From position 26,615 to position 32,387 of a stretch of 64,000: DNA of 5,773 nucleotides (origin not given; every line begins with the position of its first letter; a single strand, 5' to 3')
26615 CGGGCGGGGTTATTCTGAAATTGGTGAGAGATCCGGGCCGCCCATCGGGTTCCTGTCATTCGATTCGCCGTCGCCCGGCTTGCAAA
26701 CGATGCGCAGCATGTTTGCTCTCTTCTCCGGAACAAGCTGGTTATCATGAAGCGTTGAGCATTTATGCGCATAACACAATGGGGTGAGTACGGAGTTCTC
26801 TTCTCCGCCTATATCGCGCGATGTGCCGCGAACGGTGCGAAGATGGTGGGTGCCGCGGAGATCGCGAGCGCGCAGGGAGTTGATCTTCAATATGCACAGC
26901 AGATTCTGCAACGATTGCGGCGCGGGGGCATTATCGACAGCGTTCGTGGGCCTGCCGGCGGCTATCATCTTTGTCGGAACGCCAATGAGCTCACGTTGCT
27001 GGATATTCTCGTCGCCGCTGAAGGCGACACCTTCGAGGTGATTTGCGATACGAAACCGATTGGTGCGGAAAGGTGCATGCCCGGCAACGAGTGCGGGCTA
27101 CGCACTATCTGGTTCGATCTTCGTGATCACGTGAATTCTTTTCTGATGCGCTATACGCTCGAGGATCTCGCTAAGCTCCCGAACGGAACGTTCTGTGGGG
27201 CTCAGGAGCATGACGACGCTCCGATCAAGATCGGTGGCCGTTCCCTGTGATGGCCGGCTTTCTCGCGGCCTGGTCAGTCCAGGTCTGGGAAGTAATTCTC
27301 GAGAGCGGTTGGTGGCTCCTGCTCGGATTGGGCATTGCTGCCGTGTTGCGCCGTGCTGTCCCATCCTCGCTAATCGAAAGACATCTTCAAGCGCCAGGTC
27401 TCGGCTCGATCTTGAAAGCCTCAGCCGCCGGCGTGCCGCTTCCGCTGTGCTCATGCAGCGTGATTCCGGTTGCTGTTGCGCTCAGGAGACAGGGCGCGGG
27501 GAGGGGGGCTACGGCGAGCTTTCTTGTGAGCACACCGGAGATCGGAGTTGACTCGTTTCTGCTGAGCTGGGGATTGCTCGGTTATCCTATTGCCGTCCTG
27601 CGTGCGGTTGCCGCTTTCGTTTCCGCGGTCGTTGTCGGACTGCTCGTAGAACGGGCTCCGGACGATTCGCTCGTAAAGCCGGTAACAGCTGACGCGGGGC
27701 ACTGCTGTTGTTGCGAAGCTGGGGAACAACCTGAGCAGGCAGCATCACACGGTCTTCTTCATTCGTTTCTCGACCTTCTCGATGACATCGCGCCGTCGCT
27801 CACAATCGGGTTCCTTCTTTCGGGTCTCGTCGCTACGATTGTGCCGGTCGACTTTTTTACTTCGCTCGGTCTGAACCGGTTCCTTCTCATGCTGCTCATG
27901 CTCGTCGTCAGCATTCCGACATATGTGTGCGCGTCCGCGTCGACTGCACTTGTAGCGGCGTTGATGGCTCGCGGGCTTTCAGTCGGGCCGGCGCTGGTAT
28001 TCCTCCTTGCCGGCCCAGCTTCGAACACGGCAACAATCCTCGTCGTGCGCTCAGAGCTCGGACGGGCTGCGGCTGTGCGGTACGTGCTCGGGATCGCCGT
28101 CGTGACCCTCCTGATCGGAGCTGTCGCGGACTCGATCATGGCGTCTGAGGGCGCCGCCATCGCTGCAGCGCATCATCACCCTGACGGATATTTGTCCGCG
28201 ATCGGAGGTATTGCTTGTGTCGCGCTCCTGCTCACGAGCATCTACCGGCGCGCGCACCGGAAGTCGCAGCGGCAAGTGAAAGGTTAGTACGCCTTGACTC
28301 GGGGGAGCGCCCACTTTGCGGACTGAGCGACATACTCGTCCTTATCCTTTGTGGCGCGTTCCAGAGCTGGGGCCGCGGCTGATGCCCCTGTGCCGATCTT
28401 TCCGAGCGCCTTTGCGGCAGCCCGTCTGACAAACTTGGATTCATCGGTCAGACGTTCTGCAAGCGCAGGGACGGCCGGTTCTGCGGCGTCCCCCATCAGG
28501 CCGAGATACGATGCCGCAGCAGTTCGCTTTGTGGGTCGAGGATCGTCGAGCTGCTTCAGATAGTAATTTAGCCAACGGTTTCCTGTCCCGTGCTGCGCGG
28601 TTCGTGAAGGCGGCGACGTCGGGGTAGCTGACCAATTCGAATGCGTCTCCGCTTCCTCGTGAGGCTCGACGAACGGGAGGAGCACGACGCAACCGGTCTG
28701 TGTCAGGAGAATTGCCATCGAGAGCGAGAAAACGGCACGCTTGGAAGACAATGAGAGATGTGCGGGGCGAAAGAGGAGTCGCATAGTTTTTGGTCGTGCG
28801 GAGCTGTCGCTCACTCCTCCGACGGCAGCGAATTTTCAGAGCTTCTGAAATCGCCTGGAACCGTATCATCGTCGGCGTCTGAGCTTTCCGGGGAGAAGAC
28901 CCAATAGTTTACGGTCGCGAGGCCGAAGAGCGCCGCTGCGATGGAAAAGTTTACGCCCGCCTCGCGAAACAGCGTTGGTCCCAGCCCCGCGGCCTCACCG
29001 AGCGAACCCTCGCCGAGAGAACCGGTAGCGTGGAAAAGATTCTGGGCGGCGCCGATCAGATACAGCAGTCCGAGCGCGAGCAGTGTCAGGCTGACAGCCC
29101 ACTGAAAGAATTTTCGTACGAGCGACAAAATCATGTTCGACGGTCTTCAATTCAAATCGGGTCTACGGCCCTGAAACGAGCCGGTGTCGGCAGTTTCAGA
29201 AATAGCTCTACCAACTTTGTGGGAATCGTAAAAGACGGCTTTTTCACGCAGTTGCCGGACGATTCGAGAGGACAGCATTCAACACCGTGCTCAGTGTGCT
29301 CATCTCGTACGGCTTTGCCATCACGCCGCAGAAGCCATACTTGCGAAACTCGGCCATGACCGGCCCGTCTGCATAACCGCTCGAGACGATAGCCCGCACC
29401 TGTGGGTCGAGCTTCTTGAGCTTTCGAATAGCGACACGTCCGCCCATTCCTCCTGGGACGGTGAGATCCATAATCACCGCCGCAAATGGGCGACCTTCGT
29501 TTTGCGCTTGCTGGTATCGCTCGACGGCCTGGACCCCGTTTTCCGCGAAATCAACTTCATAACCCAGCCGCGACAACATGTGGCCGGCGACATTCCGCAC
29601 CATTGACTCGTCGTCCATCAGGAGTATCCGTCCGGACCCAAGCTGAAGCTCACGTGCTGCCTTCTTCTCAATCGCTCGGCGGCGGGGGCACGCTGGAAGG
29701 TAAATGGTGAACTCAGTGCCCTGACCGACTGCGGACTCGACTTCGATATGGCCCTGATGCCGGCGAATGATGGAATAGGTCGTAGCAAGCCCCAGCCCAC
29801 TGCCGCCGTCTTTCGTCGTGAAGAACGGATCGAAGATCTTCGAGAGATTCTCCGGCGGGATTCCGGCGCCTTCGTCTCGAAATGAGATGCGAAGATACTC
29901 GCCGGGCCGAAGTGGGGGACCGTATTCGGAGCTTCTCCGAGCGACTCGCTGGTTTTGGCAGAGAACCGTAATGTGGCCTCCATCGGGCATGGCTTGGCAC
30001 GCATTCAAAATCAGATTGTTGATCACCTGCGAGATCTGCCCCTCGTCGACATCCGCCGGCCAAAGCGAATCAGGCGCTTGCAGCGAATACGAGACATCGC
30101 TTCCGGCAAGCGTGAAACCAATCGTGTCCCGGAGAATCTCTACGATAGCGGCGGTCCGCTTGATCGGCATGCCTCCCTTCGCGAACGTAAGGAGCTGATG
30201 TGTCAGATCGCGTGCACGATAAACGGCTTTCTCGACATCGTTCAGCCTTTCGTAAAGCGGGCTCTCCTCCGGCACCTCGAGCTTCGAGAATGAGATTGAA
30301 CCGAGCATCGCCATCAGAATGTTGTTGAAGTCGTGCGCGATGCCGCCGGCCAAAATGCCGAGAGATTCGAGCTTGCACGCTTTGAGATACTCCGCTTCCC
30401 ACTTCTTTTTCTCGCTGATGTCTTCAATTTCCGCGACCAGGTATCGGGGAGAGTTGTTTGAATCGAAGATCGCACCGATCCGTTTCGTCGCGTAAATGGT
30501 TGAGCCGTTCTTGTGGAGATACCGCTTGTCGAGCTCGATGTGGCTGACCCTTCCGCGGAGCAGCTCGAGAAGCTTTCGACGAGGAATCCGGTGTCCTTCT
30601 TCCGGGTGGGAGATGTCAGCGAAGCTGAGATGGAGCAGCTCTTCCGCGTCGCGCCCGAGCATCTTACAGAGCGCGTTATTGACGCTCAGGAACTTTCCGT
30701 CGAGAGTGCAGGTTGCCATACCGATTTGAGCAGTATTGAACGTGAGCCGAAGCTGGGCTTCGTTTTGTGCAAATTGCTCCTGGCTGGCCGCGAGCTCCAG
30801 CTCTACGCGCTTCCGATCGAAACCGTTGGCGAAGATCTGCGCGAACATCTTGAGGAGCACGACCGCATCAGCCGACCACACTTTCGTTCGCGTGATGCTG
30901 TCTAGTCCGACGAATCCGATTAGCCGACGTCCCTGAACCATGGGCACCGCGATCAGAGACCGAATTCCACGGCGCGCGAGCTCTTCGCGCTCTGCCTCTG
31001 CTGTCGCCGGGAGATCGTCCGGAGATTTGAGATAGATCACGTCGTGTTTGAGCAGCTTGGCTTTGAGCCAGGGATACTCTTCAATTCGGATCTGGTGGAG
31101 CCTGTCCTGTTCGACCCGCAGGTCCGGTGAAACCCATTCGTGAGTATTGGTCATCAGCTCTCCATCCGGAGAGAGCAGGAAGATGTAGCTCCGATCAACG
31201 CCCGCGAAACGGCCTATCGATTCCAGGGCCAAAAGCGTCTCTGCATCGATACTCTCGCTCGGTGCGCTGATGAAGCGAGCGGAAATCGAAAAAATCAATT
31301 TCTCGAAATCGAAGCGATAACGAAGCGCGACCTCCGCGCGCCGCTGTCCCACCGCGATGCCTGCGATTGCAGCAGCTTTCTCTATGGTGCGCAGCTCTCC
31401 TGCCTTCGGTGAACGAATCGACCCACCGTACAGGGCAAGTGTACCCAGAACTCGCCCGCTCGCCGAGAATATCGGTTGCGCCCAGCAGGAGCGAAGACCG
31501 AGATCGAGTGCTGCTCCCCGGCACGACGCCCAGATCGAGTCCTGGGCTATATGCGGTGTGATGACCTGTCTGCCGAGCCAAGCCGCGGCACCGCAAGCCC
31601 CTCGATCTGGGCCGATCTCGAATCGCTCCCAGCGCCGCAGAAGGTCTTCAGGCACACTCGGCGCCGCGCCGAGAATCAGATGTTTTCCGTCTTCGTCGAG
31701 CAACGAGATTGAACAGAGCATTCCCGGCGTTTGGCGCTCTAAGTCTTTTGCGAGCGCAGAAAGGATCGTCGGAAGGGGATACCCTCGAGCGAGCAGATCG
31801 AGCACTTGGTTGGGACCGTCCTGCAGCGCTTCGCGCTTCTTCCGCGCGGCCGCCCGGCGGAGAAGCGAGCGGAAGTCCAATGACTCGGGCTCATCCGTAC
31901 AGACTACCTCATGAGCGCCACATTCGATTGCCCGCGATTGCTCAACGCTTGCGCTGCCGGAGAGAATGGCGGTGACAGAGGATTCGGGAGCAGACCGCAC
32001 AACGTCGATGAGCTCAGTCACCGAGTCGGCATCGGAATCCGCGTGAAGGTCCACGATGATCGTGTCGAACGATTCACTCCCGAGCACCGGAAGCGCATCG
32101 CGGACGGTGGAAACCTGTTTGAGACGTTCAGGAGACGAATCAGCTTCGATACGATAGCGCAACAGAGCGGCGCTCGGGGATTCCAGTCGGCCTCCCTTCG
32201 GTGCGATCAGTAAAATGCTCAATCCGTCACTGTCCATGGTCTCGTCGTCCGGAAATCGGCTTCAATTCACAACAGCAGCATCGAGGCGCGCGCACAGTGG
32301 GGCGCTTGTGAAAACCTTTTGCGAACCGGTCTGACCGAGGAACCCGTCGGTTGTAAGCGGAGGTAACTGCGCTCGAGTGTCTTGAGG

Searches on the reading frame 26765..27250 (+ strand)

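Call 62: search_protein_families(library=pfam, proteins=[window:26765-27250:+], max_evalue=0.01)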
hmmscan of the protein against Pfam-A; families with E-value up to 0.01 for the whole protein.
window:26765-27250:+ (161 aa): 5 families
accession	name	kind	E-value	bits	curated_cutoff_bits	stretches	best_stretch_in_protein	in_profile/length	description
PF02082.26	Rrf2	-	7.8e-27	94.5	30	1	4-137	2-131/132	Iron-dependent Transcriptional regulator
PF03444.21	HrcA_DNA-bdg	-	0.00013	22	21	1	25-74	21-70/79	Winged helix-turn-helix transcription repressor, HrcA DNA-binding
PF22798.2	DUF5817_CT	-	0.0013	19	29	1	32-58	20-46/54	DUF5817, C-terminal domain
PF13551.12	HTH_29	-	0.0086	16.6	28.1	0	30-66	15-51/64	Winged helix-turn helix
PF12802.13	MarR_2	-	0.0095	16.5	27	0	22-64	16-57/61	MarR family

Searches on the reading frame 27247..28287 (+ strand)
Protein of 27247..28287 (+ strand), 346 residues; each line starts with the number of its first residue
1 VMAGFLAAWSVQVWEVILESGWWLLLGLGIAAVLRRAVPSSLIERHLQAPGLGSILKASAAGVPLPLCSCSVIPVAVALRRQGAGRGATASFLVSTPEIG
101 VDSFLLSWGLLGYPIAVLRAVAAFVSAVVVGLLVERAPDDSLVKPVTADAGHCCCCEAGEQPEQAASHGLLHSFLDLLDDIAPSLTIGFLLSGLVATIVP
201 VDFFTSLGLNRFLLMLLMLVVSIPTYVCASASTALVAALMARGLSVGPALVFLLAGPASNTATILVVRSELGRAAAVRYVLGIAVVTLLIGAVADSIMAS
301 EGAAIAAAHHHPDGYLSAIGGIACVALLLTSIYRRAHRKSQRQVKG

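Call 62: search_protein_families(library=pfam, proteins=[window:27247-28287:+], max_evalue=0.01)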
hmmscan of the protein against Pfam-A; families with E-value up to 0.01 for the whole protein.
window:27247-28287:+ (346 aa): 1 family
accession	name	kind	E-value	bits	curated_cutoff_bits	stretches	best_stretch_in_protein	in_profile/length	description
PF03773.19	ArsP_1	-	1.4e-44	152.9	32.3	1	17-294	13-292/294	Predicted permease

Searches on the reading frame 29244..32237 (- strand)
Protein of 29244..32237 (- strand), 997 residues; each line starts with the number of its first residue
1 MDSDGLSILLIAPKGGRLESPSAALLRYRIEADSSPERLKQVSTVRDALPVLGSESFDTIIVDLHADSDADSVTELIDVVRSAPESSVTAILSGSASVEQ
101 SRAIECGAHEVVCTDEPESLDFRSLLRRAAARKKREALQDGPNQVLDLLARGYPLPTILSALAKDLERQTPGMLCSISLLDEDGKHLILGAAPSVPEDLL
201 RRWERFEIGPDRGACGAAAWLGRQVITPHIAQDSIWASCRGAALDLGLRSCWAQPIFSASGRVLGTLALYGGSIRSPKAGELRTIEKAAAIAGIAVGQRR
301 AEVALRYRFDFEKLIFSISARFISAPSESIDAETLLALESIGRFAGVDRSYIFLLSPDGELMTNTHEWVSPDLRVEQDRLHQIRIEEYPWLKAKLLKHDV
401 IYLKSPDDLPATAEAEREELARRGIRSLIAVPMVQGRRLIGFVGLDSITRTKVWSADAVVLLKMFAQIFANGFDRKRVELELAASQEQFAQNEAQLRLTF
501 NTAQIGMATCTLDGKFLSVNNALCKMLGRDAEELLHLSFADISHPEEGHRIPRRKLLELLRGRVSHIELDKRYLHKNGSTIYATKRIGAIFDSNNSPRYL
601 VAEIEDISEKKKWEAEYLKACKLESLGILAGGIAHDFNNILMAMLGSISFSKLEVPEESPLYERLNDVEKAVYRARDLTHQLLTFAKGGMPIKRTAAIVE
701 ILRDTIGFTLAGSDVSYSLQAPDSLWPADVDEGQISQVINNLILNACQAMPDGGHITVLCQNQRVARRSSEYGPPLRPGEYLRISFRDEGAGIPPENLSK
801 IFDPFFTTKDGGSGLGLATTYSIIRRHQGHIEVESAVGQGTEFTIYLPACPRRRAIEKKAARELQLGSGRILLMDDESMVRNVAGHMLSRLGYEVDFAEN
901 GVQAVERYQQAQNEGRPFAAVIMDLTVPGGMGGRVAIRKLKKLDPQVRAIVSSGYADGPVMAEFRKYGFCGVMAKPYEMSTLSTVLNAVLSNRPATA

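Call 77: search_protein_families(library=pfam, proteins=[window:29244-32237:-], max_evalue=0.0001)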
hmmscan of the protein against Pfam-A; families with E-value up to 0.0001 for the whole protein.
window:29244-32237:- (997 aa): 10 families
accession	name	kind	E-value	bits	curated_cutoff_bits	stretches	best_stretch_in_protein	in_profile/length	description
PF02518.31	HATPase_c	-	9.8e-25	87.6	26.4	1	731-849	2-109/111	Histidine kinase-, DNA gyrase B-, and HSP90-like ATPase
PF01590.32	GAF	-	8.2e-24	85.1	22.4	2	337-471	9-131/133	GAF domain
PF13185.12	GAF_2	-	1.5e-20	74.2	28.6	2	158-296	7-135/136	GAF domain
PF00072.30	Response_reg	-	2.1e-16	60.5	30.2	1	871-986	1-110/111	Response regulator receiver domain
PF13426.13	PAS_9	-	2.5e-11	44.2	27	1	506-609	3-103/103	PAS domain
PF08447.18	PAS_3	-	1.1e-08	35.6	25.6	1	517-601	2-86/89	PAS fold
PF13492.12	GAF_3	-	1.3e-06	29.3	27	0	338-471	10-125/129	GAF domain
PF08448.16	PAS_4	-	1.7e-06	28.7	23.1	1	502-611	3-109/110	PAS fold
PF00989.32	PAS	-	2.3e-06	28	22.6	1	495-607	2-113/113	PAS fold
PF13188.13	PAS_8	-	1.4e-05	25.2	21.8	1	495-546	2-54/65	PAS domain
